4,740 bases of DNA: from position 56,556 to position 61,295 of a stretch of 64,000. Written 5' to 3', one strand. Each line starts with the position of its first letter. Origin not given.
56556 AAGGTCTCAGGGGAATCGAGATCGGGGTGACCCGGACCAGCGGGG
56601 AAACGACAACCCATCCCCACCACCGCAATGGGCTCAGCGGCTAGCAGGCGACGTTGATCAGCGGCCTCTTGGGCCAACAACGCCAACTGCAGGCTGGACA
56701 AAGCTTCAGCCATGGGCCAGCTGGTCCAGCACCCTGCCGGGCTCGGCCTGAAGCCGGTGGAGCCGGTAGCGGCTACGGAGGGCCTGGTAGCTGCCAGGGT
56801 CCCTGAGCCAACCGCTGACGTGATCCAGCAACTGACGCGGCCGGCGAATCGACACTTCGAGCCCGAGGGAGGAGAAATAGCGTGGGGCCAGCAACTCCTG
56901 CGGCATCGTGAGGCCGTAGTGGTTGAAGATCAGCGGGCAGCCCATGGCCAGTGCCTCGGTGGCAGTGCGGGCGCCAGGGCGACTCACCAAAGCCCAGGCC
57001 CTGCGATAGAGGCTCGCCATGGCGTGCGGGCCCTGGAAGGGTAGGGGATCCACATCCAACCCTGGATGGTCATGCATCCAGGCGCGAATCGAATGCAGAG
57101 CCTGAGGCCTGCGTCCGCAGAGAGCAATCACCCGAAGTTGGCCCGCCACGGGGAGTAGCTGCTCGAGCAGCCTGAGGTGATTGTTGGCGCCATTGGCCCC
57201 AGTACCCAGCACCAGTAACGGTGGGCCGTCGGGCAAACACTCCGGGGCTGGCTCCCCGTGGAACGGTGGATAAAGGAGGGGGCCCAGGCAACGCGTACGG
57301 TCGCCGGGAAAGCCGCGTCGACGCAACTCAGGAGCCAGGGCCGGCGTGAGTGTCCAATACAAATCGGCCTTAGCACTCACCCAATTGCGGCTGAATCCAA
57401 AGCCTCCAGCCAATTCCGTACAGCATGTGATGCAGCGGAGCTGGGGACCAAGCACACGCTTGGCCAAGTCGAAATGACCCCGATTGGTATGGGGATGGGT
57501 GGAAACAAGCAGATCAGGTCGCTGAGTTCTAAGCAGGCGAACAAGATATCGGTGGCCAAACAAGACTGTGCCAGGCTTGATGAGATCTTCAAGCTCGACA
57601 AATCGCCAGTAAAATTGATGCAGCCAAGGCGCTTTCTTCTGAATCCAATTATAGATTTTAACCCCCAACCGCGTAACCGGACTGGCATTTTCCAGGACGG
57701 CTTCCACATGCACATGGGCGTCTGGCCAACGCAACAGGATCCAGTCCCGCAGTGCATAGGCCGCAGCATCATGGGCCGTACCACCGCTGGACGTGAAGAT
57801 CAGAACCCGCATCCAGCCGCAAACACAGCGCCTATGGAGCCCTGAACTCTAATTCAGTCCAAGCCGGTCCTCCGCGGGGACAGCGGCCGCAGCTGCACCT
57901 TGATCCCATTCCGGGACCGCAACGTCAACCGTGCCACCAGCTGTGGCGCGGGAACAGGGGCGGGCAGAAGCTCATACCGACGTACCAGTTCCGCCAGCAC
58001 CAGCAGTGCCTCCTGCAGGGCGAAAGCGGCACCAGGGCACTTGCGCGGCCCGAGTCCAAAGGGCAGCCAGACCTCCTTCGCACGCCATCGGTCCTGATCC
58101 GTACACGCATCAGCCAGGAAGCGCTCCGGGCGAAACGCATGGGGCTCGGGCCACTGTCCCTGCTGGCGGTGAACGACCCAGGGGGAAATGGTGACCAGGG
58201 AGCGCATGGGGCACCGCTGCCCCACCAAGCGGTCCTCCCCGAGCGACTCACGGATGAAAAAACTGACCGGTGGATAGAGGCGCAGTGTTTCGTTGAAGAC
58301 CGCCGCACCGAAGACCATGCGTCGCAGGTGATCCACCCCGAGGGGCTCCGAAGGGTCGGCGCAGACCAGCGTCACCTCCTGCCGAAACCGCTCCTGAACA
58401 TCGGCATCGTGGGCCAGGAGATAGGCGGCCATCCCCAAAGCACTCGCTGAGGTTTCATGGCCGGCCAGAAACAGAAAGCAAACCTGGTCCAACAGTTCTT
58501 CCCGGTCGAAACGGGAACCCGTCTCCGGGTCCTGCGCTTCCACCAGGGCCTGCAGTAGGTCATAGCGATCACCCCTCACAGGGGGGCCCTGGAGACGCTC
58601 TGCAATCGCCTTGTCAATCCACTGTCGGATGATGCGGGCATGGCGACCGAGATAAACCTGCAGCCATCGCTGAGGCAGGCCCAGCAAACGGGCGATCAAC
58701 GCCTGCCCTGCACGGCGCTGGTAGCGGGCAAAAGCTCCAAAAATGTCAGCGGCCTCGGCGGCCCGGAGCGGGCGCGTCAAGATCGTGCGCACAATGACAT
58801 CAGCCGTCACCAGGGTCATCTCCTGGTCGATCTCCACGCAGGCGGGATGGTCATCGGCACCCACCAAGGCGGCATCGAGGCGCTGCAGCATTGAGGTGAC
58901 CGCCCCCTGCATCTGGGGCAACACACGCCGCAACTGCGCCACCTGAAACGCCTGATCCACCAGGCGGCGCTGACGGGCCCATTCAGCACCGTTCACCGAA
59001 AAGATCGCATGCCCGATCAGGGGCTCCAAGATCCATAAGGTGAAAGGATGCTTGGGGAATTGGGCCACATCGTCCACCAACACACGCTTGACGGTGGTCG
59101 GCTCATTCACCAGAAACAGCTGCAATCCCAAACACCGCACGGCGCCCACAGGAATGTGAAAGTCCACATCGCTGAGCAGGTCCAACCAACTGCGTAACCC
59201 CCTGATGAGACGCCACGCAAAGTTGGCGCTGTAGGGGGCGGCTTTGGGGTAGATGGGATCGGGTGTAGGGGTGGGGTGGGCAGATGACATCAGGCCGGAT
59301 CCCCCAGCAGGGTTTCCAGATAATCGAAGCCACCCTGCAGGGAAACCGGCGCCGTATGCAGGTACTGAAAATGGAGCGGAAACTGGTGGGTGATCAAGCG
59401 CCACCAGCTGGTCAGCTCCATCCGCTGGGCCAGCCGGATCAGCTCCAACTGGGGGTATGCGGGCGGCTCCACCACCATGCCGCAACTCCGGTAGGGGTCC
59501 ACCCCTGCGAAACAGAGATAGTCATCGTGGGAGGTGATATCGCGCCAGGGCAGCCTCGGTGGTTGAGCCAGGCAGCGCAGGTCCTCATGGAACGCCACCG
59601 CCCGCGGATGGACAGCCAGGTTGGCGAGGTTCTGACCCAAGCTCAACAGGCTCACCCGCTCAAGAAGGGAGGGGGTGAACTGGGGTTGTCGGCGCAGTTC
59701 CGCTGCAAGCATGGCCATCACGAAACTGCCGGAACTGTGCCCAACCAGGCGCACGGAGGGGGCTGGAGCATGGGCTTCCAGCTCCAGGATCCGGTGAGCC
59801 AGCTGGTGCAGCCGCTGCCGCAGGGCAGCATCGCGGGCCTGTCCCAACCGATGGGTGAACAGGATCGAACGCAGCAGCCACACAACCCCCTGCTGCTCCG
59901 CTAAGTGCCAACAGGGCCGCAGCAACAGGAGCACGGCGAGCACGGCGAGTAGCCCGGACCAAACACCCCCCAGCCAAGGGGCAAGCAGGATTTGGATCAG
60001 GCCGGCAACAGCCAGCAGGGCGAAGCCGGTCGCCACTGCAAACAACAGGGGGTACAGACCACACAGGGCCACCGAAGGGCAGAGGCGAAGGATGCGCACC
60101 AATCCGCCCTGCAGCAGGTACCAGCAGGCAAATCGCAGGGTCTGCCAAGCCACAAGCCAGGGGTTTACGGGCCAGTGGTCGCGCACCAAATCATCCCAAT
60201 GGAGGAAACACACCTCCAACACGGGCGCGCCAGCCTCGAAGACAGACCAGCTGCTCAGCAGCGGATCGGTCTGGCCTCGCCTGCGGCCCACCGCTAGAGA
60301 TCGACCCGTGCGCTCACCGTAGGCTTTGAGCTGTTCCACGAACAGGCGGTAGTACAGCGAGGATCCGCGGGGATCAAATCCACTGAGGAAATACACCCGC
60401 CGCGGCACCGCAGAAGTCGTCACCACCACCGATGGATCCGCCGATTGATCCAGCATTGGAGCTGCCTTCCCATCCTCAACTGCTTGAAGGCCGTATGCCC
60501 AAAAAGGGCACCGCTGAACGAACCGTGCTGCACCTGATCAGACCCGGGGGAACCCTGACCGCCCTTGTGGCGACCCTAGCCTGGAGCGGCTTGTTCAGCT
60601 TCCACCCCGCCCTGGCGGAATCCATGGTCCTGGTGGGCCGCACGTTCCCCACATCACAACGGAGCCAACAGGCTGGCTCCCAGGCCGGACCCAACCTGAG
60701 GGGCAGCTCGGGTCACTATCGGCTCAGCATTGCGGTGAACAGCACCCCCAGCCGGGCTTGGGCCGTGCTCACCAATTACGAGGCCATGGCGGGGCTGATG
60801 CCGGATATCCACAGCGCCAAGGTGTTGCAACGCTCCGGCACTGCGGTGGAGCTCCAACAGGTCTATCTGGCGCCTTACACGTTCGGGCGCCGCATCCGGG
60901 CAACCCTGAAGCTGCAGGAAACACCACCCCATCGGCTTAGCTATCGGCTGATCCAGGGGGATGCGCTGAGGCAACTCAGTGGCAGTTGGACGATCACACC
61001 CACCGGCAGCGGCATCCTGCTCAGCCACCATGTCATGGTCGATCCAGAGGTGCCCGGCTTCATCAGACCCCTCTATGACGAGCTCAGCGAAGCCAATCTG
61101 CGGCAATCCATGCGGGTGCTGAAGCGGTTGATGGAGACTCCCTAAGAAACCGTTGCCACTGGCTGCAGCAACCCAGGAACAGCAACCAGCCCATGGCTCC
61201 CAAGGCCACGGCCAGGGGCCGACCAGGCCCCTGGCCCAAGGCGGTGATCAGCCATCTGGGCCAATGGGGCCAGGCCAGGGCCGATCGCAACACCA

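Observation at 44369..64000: PKS cluster predicted to make a heterocyst-glycolipid-like glycosylated long-chain 1,3-diol in a picocyanobacterium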

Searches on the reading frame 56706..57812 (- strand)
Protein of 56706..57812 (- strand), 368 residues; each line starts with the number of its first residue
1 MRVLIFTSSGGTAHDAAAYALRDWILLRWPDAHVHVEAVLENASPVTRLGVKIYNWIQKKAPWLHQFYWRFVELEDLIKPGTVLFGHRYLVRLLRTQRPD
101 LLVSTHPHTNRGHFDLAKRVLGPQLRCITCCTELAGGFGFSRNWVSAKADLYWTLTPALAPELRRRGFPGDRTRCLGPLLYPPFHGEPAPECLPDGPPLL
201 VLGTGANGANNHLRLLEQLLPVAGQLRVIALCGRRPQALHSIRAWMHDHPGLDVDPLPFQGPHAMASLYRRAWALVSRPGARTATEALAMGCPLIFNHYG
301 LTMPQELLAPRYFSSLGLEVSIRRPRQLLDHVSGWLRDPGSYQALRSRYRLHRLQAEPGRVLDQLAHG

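Call 3: search_protein_families(library=pfam, proteins=[window:56706-57812:-])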
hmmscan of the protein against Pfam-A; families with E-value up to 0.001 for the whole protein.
window:56706-57812:- (368 aa): 2 families
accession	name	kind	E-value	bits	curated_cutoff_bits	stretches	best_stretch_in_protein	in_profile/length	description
PF06925.17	MGDG_synth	-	7.1e-07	29.9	25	1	14-177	1-166/169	Monogalactosyldiacylglycerol (MGDG) synthase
PF04101.22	Glyco_tran_28_C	-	4.8e-05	23.9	22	1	206-296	11-96/166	Glycosyltransferase family 28 C-terminal domain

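Call 20: search_protein_families(library=ncbifam, proteins=[window:56706-57812:-], max_evalue=0.01)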
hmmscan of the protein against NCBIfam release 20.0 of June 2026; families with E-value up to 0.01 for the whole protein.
window:56706-57812:- (368 aa): 3 families
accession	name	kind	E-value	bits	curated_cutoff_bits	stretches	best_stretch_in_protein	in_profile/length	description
NF010135.0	PRK13609.1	equivalog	3.6e-16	59.1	500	1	2-349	6-349/388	diglucosyl diacylglycerol synthase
NF010134.0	PRK13608.1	equivalog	1.5e-05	24.2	557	1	83-351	89-351/391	diglucosyl diacylglycerol synthase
TIGR01133.1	murG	equivalog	2.7e-05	23.3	250.25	1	199-305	186-289/353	undecaprenyldiphospho-muramoylpentapeptide beta-N-acetylglucosaminyltransferase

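Call 39: search_solved_structures(query=window:56706-57812:-, max_evalue=0.01)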
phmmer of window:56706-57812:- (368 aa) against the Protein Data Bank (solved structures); distinct sequences matched with E-value up to 0.01: 1.
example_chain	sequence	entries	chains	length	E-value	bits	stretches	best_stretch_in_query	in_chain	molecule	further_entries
9wde_A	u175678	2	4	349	4e-11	46.1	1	70-350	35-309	Processive diacylglycerol beta-glucosyltransferase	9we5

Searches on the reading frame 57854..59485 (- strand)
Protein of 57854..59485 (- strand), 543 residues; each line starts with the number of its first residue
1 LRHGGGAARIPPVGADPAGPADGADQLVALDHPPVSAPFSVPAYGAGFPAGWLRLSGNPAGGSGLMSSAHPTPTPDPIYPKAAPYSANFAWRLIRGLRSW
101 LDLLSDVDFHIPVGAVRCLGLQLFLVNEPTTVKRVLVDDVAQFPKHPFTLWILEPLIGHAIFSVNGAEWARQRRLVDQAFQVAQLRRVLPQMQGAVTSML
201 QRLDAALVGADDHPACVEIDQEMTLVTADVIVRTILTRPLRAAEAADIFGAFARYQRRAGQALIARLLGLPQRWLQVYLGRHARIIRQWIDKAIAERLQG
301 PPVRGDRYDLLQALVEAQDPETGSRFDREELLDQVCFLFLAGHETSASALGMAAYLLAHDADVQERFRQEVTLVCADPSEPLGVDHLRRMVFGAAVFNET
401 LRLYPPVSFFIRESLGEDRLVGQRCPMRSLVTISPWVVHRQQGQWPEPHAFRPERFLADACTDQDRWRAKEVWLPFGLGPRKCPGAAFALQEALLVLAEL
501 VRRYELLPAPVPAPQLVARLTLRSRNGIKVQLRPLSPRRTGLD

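Call 3: search_protein_families(library=pfam, proteins=[window:57854-59485:-])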
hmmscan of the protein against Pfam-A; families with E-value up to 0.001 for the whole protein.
window:57854-59485:- (543 aa): 1 family
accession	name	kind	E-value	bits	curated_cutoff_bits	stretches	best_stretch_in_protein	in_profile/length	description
PF00067.27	p450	-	1.2e-59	202.8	22.8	1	121-512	44-440/462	Cytochrome P450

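Call 20: search_protein_families(library=ncbifam, proteins=[window:57854-59485:-], max_evalue=0.01)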
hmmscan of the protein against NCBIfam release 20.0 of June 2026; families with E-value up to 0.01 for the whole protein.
window:57854-59485:- (543 aa): 4 families
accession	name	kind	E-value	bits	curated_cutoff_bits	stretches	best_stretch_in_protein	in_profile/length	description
NF051859.1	AlbFlvMonOxTrpSyn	equivalog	2.4e-40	138.5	700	1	88-525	32-448/457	bifunctional albaflavenone monooxygenase/terpene synthase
NF045812.1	PentlenOxigase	equivalog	3.8e-38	131.5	800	1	82-512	9-417/444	pentalenene oxygenase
NF050147.1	aminopyruv_ApyO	equivalog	5e-32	111.1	525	1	158-534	77-423/444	RiPP biosynthesis cytochrome P450 ApyO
TIGR04538.1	P450_cycloAA_1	subfamily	5.7e-07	28.7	500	1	394-501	259-363/395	cytochrome P450, cyclodipeptide synthase-associated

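Call 51: search_solved_structures(query=window:57854-59290:-, max_evalue=1e-25)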
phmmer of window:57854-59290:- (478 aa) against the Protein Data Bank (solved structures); distinct sequences matched with E-value up to 1e-25: 21.
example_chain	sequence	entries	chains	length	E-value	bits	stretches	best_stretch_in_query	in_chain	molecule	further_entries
7wzl_A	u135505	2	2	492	2.1e-35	126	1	65-470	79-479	Putative cytochrome P450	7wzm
6j94_A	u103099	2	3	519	7.3e-34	120.9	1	258-467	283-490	Protein LUTEIN DEFICIENT 5, chloroplastic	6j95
6l8i_A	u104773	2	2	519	7.5e-34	120.9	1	258-467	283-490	Protein LUTEIN DEFICIENT 5, chloroplastic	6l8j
6c93_A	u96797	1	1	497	1.4e-30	110.1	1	219-473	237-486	Cytochrome P450 4B1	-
5t6q_A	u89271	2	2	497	6.7e-30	107.9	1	219-473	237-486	Cytochrome P450 4B1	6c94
2ve3_A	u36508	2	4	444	5.9e-27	98.2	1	98-470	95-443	PUTATIVE CYTOCHROME P450 120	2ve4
7kvk_A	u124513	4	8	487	1.3e-26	97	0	228-445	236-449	Cytochrome P450 3A4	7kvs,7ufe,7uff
5vcd_A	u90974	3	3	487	2.9e-26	95.9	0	225-445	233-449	Cytochrome P450 3A4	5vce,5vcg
8gk3_A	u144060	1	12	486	4.7e-26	95.2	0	238-445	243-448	Cytochrome P450 3A7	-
9wuk_A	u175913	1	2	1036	4.7e-26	95.2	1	219-470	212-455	bifunctional cytochrome P450/NADPH--P450 reductase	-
2q9f_A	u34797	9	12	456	5.7e-26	94.9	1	53-469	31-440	Cytochrome P450 46A1 | Cholesterol 24-hydroxylase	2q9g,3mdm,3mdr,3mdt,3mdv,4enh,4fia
7mk8_A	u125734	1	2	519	5.8e-26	94.9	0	238-445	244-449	Isoform 2 of Cytochrome P450 3A7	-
7lrl_A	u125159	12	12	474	6.2e-26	94.8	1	51-469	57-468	Cholesterol 24-hydroxylase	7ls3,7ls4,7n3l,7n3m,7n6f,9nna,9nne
9wuc_A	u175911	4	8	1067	6.6e-26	94.7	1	219-469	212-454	bifunctional cytochrome P450/NADPH--P450 reductase | SoP450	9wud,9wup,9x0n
4d6z_A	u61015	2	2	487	8.3e-26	94.4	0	228-445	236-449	CYTOCHROME P450 3A4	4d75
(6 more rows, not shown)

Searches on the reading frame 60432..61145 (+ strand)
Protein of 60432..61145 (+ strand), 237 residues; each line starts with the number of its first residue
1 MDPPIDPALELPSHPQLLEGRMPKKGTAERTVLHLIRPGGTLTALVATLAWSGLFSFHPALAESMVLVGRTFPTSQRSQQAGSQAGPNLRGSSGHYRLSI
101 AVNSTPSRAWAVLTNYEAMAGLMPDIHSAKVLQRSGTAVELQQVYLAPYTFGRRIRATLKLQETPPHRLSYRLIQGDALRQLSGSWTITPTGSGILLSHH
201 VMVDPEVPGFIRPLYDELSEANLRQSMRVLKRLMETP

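Call 3: search_protein_families(library=pfam, proteins=[window:60432-61145:+])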
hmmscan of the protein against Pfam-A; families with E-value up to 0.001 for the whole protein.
window:60432-61145:+ (237 aa): 2 families
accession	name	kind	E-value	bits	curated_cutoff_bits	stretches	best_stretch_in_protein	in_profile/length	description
PF10604.15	Polyketide_cyc2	-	4.7e-13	50.1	27.4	1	96-235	4-142/142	Polyketide cyclase / dehydrase and lipid transport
PF03364.25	Polyketide_cyc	-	2.2e-10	41.3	23.4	1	104-207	3-105/126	Polyketide cyclase / dehydrase and lipid transport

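Call 20: search_protein_families(library=ncbifam, proteins=[window:60432-61145:+], max_evalue=0.01)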
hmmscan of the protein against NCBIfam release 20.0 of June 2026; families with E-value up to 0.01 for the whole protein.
window:60432-61145:+ (237 aa): 0 families
